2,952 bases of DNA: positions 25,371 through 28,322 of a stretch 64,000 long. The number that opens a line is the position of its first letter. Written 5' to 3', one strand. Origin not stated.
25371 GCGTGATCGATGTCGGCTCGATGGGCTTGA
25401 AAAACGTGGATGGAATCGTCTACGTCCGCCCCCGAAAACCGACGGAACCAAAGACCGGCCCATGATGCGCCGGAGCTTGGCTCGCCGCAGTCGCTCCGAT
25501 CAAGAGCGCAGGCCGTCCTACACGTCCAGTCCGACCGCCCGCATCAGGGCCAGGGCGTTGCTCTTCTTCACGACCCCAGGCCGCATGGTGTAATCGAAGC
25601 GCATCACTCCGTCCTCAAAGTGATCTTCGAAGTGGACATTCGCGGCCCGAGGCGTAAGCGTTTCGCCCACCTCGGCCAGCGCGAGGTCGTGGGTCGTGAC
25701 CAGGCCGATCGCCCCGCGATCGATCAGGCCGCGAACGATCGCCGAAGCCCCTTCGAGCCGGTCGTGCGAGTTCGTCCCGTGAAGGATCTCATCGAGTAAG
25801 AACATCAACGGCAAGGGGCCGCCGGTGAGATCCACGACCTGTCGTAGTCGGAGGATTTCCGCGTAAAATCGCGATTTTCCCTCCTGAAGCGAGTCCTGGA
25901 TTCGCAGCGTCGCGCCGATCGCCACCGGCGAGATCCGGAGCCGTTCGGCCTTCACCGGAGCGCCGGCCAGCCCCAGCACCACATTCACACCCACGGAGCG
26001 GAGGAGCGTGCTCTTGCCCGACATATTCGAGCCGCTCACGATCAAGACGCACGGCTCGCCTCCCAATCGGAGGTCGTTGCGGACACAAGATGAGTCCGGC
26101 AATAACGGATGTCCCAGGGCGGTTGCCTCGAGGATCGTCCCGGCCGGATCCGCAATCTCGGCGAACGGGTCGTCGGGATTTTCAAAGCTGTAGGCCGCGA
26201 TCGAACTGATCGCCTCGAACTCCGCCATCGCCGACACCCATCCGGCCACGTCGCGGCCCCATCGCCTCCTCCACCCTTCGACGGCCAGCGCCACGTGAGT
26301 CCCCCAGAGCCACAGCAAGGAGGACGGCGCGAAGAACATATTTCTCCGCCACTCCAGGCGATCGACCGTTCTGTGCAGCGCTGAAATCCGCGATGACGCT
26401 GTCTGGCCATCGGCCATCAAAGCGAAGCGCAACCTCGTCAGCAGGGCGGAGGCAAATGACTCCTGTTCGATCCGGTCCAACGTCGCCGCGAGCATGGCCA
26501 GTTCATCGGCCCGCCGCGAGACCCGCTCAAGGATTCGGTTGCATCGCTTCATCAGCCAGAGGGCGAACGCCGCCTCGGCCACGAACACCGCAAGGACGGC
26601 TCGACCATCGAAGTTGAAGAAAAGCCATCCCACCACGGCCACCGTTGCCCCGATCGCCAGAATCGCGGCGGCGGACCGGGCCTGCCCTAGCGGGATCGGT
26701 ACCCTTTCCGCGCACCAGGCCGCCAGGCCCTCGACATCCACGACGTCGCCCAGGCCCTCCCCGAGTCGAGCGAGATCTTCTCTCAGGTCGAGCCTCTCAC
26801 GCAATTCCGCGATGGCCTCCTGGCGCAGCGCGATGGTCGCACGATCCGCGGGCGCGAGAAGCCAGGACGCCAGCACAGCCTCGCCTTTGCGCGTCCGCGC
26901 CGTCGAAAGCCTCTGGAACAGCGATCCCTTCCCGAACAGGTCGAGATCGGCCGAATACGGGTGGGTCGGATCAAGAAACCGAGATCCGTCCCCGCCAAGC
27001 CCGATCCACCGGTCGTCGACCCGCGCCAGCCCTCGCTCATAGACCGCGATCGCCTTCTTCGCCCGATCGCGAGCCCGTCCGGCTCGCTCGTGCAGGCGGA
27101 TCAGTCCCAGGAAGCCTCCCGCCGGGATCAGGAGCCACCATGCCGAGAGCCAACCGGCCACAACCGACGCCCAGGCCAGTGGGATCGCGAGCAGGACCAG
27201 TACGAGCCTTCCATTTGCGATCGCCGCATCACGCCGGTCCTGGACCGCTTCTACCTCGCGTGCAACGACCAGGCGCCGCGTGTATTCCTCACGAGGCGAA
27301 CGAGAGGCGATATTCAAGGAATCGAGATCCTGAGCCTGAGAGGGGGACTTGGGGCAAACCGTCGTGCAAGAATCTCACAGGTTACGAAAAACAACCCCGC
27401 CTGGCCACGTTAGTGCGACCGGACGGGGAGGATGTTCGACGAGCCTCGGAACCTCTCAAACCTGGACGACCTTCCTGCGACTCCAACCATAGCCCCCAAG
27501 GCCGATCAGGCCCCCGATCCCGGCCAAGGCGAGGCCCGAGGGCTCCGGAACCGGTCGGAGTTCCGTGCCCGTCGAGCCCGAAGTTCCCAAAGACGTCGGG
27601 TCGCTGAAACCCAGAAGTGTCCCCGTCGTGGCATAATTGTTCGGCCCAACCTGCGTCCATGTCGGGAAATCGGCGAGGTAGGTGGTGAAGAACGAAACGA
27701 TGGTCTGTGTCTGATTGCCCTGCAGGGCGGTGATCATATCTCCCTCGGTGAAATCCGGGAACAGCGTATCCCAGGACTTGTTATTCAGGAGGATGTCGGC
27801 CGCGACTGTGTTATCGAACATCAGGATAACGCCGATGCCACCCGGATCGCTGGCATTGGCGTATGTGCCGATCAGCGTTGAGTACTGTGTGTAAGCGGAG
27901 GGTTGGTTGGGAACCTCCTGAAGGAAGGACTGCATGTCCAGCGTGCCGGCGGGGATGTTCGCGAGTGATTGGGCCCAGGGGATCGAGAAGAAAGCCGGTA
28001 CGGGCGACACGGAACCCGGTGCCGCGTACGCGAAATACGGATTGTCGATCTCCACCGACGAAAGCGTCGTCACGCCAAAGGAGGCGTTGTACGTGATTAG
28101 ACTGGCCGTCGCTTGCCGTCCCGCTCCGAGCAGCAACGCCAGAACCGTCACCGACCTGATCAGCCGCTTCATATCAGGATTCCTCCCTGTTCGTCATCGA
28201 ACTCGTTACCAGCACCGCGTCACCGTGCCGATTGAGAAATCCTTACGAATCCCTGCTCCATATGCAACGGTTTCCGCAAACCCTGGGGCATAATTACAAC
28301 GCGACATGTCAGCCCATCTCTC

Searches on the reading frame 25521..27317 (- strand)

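Call 41: search_protein_families(library=pfam, proteins=[window:25521-27317:-], max_evalue=0.001)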
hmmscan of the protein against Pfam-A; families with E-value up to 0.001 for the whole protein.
window:25521-27317:- (599 aa): 2 families
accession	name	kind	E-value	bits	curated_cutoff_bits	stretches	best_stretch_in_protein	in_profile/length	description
PF00488.27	MutS_V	-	2.4e-20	73.8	30.2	1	425-596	1-171/188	MutS domain V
PF05192.23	MutS_III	-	8e-09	36.5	34.1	1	130-284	18-109/194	MutS domain III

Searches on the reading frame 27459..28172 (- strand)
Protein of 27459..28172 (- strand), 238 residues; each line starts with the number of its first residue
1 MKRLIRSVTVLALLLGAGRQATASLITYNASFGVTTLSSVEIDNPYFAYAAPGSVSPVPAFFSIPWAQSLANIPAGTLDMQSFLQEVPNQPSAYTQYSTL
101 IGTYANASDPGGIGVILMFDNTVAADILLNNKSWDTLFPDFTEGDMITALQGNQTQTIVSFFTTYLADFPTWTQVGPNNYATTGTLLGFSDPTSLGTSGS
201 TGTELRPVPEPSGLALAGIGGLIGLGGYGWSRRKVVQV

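Call 41: search_protein_families(library=pfam, proteins=[window:27459-28172:-], max_evalue=0.001)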
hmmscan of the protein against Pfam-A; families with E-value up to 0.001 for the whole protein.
window:27459-28172:- (238 aa): 1 family
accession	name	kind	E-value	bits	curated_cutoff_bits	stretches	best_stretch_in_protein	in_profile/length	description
PF07589.16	PEP-CTERM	-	0.00012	22.4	20.7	1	207-233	1-24/24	PEP-CTERM motif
